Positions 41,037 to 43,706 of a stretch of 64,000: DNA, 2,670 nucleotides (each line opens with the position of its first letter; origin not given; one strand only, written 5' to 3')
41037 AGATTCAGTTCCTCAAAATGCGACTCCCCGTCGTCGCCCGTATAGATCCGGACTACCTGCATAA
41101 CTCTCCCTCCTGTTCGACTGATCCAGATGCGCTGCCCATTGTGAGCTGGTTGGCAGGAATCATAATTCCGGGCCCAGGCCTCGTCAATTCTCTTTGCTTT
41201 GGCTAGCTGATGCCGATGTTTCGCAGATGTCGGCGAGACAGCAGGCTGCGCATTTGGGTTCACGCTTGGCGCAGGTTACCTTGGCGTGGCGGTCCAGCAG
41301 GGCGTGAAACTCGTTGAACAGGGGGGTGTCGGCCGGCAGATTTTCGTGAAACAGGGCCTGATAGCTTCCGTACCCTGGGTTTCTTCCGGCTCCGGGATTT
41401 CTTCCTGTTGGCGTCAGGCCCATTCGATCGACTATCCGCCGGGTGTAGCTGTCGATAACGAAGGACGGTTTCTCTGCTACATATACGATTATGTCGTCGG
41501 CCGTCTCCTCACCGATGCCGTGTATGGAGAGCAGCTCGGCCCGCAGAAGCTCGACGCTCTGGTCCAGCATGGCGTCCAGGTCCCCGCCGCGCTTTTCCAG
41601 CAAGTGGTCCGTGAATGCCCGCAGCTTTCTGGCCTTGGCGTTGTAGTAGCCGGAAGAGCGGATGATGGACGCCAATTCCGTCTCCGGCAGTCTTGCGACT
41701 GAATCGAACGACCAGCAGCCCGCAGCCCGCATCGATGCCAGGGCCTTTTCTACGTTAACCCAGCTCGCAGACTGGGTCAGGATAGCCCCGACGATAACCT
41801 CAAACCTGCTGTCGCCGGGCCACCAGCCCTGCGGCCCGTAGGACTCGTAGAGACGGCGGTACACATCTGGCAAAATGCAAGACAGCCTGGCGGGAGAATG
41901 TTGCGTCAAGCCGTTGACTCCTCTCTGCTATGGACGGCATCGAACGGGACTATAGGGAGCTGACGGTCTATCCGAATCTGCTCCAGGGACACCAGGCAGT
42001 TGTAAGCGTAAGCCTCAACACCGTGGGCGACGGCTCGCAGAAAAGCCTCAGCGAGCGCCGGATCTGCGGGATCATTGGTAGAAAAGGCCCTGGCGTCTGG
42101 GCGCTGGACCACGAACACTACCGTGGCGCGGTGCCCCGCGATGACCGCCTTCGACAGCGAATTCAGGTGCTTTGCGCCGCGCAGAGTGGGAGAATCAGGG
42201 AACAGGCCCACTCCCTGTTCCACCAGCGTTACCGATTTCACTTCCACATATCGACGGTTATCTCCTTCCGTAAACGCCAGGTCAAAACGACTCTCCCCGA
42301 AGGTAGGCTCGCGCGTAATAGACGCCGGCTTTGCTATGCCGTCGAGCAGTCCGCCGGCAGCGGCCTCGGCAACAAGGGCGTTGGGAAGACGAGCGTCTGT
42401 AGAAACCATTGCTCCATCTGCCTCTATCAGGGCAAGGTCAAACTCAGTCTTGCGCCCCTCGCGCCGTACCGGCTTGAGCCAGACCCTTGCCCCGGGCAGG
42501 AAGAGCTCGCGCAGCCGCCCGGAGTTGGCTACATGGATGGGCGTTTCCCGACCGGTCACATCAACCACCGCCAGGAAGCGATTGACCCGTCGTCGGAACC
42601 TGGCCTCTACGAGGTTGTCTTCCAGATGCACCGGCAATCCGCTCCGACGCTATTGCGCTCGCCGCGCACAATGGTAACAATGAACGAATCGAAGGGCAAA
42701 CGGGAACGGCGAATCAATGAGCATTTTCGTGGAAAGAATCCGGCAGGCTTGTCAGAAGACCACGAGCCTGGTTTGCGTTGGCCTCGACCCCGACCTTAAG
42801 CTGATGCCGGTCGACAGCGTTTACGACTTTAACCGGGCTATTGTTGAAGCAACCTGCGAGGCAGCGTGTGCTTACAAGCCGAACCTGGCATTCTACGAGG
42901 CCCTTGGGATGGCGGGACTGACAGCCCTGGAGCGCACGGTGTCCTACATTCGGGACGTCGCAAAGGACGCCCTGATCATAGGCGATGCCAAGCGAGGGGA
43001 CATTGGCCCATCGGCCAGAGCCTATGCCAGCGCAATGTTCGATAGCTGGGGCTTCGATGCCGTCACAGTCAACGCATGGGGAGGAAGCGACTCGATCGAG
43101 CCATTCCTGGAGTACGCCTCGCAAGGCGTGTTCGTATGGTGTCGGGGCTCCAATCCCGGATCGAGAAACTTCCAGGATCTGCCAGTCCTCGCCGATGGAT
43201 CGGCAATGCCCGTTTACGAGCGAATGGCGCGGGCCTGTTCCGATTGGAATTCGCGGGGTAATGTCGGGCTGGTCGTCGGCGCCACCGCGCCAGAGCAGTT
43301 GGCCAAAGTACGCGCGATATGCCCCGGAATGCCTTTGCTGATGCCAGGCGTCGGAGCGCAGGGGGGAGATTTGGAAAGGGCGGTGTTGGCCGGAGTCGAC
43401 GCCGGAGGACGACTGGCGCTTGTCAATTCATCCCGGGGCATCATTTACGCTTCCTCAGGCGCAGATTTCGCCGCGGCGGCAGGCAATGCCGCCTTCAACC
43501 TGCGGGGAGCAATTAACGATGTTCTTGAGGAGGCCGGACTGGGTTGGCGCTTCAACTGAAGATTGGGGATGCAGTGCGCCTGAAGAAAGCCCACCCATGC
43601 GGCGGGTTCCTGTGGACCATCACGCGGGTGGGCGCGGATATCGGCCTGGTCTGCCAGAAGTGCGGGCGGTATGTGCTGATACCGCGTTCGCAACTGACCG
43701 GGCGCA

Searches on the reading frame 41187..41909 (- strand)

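Call 56: search_protein_families(library=pfam, proteins=[window:41187-41909:-], max_evalue=0.00001)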
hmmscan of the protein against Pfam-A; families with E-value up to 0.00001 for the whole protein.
window:41187-41909:- (241 aa): 1 family
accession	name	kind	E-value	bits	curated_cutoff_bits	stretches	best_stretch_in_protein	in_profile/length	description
PF00730.31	HhH-GPD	-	6e-12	46.3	26.2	1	40-168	1-91/108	HhH-GPD superfamily base excision DNA repair protein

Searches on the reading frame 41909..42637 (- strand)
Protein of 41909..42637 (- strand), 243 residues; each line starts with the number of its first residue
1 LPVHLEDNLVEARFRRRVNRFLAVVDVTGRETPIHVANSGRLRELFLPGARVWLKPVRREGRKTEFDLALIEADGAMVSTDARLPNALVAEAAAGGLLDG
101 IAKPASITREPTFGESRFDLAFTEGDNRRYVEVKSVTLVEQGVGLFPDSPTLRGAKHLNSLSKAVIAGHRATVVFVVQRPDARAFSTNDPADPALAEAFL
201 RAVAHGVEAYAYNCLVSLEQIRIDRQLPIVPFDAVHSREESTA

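Call 56: search_protein_families(library=pfam, proteins=[window:41909-42637:-], max_evalue=0.00001)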
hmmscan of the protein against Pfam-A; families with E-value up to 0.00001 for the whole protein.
window:41909-42637:- (243 aa): 2 families
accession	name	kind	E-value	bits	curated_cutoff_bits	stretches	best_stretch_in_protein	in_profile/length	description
PF03749.19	SfsA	-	2.1e-43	147.9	22.8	1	84-219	2-137/138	Sugar fermentation stimulation protein RE domain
PF17746.7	SfsA_N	-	2.6e-20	72.7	25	1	16-79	2-62/63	SfsA N-terminal OB domain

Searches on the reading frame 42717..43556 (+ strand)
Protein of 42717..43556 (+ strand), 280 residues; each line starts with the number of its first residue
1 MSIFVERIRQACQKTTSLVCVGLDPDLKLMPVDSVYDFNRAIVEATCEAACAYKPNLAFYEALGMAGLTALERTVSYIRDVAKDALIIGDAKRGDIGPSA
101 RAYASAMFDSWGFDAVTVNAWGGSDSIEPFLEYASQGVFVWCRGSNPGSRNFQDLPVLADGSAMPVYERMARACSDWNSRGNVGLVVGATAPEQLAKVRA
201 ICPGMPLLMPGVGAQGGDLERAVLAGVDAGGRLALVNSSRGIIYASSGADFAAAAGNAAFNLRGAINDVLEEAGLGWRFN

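Call 56: search_protein_families(library=pfam, proteins=[window:42717-43556:+], max_evalue=0.00001)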
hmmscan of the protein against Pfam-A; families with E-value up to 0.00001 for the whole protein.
window:42717-43556:+ (280 aa): 1 family
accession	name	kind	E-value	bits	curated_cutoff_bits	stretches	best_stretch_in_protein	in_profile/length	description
PF00215.30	OMPdecase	-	1.8e-26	93.8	27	1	18-247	2-213/221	Orotidine 5'-phosphate decarboxylase / HUMPS family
